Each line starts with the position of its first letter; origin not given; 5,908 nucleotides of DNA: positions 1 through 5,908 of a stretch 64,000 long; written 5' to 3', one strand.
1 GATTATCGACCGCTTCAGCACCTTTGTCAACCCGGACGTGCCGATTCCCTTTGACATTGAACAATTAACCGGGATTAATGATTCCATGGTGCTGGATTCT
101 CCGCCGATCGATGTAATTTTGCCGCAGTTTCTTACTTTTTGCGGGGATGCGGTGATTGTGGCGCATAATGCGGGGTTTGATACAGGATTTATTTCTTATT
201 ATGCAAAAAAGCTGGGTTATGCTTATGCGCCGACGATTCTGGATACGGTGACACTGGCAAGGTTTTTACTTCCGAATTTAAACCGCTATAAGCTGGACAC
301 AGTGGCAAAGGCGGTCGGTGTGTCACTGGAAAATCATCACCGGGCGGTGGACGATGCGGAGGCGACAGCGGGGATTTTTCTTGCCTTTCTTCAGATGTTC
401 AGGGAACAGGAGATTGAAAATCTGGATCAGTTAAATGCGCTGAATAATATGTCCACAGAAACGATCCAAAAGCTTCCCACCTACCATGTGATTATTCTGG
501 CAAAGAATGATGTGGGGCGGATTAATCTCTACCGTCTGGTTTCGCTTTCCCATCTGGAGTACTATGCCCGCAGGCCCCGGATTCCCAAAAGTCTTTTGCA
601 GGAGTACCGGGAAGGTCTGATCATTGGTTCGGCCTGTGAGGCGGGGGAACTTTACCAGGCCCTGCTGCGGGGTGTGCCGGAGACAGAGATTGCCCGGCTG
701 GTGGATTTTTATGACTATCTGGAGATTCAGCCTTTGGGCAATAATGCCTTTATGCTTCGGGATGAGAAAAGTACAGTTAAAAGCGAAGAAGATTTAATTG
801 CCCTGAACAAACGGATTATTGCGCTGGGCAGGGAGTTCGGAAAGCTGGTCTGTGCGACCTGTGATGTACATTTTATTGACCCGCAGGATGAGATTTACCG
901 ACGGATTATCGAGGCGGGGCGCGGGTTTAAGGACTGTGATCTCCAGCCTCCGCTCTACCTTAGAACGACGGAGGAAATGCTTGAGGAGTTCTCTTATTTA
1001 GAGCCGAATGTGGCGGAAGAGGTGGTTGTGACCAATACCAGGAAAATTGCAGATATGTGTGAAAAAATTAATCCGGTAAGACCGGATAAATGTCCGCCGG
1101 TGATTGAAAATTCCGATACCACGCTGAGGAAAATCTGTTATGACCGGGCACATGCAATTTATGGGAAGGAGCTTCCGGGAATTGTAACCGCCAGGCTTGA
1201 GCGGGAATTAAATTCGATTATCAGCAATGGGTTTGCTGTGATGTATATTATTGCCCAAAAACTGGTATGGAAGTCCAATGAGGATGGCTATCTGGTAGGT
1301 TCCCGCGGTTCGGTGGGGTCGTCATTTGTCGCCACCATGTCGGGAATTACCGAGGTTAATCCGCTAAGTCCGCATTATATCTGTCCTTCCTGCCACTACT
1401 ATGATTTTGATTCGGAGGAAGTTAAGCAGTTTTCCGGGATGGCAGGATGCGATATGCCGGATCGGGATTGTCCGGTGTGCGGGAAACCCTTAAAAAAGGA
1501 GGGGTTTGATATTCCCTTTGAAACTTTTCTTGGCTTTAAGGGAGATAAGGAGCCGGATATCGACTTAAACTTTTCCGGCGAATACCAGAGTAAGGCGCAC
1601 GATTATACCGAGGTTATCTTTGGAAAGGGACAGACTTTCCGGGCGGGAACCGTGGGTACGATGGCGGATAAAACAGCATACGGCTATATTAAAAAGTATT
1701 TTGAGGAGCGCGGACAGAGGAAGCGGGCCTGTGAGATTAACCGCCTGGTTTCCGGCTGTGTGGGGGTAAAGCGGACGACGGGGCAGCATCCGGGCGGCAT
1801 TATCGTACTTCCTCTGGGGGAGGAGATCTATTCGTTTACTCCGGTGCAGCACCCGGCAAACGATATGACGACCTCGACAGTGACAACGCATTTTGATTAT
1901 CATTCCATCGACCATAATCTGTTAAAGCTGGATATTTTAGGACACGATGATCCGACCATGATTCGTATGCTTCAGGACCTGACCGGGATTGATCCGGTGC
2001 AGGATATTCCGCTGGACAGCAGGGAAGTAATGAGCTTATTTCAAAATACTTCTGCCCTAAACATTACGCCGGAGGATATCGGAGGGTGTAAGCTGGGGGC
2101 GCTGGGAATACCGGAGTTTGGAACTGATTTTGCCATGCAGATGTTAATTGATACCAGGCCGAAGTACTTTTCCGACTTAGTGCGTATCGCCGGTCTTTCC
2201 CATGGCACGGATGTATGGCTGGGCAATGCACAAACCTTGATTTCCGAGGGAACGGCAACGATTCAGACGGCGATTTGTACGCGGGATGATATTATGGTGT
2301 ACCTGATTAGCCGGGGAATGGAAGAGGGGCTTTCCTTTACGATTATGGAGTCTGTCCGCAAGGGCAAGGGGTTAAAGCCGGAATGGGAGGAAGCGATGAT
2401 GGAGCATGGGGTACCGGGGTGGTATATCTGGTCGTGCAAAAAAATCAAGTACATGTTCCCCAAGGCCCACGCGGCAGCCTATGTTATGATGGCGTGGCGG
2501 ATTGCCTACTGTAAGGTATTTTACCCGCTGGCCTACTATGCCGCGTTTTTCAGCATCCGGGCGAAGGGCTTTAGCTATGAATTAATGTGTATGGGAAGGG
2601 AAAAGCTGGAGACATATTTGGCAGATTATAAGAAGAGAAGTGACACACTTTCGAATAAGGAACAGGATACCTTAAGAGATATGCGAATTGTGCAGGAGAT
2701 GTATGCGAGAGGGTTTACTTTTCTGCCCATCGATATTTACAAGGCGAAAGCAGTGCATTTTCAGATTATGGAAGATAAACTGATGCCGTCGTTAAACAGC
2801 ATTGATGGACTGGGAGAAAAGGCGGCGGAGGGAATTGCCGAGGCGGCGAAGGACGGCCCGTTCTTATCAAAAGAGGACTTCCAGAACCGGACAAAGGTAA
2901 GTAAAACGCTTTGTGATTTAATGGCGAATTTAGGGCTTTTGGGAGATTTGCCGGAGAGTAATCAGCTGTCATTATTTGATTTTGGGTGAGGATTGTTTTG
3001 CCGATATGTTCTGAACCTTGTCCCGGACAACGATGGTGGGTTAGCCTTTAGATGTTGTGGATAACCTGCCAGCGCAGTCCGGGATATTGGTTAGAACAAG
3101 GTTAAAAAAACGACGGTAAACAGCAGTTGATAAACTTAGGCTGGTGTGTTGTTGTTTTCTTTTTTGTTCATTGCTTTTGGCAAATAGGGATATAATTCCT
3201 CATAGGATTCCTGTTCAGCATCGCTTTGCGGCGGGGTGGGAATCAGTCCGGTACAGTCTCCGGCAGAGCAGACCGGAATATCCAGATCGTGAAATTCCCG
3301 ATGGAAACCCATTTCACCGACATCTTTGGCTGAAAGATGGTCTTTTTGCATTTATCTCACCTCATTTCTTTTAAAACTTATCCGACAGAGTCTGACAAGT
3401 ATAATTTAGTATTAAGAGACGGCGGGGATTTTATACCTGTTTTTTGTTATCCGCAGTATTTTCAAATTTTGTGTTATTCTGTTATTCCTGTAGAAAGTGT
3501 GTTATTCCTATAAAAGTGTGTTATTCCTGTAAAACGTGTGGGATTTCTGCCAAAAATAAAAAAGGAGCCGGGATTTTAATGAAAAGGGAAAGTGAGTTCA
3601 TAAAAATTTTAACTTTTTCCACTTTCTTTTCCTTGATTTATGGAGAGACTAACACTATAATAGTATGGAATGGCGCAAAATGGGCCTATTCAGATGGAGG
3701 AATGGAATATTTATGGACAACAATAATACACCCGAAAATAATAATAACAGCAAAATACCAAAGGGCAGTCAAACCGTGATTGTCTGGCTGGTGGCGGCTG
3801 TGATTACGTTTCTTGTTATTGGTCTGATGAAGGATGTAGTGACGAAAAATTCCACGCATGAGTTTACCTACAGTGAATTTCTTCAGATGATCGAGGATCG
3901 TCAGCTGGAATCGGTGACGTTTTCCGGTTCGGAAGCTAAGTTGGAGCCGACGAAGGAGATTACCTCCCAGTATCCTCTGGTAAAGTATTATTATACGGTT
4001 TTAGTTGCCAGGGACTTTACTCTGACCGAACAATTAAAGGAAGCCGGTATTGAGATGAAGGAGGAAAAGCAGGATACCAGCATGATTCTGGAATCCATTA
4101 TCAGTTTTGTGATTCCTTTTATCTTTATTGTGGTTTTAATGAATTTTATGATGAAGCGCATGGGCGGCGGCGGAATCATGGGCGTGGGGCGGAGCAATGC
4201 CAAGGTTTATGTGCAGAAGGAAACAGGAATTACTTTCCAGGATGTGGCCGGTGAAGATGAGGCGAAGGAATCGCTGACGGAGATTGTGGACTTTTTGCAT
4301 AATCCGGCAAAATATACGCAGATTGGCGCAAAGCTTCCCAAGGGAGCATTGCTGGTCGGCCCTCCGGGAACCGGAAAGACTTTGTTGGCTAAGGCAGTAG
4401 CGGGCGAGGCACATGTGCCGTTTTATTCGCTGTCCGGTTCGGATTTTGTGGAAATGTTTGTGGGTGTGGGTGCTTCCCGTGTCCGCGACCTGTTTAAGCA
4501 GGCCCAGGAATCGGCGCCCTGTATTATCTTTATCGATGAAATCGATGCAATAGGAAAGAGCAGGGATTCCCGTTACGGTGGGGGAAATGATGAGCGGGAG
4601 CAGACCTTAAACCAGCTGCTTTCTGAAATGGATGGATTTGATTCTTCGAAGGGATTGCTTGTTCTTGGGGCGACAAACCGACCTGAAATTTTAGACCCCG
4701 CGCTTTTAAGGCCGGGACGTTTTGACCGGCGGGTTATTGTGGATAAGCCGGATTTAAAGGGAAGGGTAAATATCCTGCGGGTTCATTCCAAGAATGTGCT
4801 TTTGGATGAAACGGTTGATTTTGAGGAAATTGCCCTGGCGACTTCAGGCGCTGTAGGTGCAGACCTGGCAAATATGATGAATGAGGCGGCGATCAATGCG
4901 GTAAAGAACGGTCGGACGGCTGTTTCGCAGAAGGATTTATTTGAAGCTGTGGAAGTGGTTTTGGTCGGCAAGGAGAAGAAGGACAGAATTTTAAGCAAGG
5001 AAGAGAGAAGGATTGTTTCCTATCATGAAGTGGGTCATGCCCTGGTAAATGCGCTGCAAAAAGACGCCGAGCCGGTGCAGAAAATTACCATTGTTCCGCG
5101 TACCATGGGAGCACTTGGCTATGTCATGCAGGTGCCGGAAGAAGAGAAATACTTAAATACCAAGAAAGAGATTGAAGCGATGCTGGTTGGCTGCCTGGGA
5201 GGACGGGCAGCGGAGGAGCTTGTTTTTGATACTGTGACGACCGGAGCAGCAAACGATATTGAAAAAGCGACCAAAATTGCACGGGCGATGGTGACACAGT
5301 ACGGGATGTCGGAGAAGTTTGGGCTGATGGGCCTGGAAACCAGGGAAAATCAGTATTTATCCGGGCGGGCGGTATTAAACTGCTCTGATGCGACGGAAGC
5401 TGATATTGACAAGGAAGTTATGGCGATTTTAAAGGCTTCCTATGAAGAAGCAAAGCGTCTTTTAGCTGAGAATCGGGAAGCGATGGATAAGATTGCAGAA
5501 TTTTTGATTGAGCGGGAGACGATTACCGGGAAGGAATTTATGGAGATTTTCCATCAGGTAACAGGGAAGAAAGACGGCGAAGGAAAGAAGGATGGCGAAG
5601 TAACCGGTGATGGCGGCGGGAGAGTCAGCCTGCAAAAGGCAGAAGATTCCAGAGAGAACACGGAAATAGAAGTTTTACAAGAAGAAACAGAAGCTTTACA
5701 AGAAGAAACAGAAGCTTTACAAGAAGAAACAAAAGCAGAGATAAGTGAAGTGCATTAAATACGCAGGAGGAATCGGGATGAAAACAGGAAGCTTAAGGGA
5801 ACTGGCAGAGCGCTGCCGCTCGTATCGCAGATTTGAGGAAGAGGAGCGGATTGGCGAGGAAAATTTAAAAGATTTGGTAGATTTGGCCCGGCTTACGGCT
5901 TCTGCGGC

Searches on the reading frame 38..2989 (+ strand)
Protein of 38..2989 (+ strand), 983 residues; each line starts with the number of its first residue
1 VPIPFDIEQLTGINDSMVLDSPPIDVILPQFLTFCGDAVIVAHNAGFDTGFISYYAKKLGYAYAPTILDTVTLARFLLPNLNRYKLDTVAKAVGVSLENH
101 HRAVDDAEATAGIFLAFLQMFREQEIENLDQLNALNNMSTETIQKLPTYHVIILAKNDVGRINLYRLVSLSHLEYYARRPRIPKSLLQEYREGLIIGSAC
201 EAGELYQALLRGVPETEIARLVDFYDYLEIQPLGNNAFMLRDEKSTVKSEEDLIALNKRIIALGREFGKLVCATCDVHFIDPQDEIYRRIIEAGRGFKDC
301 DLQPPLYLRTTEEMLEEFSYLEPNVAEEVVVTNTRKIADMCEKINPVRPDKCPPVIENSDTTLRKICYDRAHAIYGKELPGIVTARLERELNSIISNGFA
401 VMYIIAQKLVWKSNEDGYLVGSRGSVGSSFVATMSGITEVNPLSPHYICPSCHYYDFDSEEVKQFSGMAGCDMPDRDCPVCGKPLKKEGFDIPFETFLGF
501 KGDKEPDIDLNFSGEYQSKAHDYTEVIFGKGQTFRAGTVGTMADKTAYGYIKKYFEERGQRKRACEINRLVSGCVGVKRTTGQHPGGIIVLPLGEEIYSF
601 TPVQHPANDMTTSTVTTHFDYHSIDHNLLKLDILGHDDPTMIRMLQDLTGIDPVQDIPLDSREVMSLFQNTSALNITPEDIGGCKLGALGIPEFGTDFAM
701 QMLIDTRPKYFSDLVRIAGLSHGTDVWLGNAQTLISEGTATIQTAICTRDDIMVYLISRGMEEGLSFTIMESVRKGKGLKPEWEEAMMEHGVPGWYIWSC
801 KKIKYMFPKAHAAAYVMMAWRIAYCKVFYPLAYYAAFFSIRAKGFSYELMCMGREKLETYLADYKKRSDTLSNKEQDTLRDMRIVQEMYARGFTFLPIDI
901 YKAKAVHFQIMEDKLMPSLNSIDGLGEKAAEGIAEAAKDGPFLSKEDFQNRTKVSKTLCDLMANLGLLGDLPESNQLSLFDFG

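Call 6: search_protein_families(library=pfam, proteins=[window:38-2989:+], max_evalue=0.00001)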
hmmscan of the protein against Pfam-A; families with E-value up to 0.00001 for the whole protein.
window:38-2989:+ (983 aa): 5 families
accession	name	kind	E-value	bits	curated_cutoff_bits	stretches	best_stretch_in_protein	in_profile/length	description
PF07733.18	DNA_pol3_alpha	-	2.4e-57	195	23.9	2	362-555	2-151/260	Bacterial DNA polymerase III alpha NTPase domain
PF17657.6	DNA_pol3_finger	-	7.7e-23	81.1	22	1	638-789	1-159/166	Bacterial DNA polymerase III alpha subunit finger domain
PF00929.31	RNase_T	-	9e-20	72.3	24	1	4-114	50-164/164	Exonuclease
PF02811.25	PHP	-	1.9e-11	45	26.4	1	147-225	71-148/164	PHP domain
PF14579.12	HHH_6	-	2.6e-10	40.8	25.6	1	892-973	1-85/90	Helix-hairpin-helix motif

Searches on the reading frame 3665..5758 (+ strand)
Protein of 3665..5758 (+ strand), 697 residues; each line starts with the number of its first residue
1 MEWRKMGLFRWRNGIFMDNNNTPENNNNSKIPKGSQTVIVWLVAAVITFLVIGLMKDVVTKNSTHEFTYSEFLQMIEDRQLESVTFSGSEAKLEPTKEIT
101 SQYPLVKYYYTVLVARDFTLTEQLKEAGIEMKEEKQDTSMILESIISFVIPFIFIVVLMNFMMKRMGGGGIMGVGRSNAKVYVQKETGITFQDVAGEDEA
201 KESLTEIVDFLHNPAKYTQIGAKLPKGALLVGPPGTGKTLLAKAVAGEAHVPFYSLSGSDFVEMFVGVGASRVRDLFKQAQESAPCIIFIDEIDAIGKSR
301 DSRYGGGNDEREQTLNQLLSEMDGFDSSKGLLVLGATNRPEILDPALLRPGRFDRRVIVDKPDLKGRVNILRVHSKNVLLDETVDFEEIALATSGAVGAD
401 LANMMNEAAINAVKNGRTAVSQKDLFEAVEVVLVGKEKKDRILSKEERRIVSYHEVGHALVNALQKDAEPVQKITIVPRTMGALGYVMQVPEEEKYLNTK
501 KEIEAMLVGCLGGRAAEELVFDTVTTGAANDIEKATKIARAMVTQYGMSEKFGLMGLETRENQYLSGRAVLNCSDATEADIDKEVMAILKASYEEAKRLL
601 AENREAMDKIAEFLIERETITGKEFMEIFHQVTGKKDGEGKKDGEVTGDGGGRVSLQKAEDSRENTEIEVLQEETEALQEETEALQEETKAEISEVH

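Call 6: search_protein_families(library=pfam, proteins=[window:3665-5758:+], max_evalue=0.00001)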
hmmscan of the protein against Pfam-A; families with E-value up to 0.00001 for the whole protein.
window:3665-5758:+ (697 aa): 4 families
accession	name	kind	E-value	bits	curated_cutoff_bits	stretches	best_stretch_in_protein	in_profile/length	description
PF01434.24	Peptidase_M41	-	3.5e-67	226.4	29.9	1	441-628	1-191/191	Peptidase family M41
PF00004.35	AAA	-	6.8e-47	159.6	21.2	1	229-359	2-129/131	ATPase family associated with various cellular activities (AAA)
PF17862.7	AAA_lid_3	-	1.4e-11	44.2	27.2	1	384-425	2-43/45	AAA+ lid domain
PF06480.20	FtsH_ext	-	5.7e-11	43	25.5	1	39-130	2-93/103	FtsH Extracellular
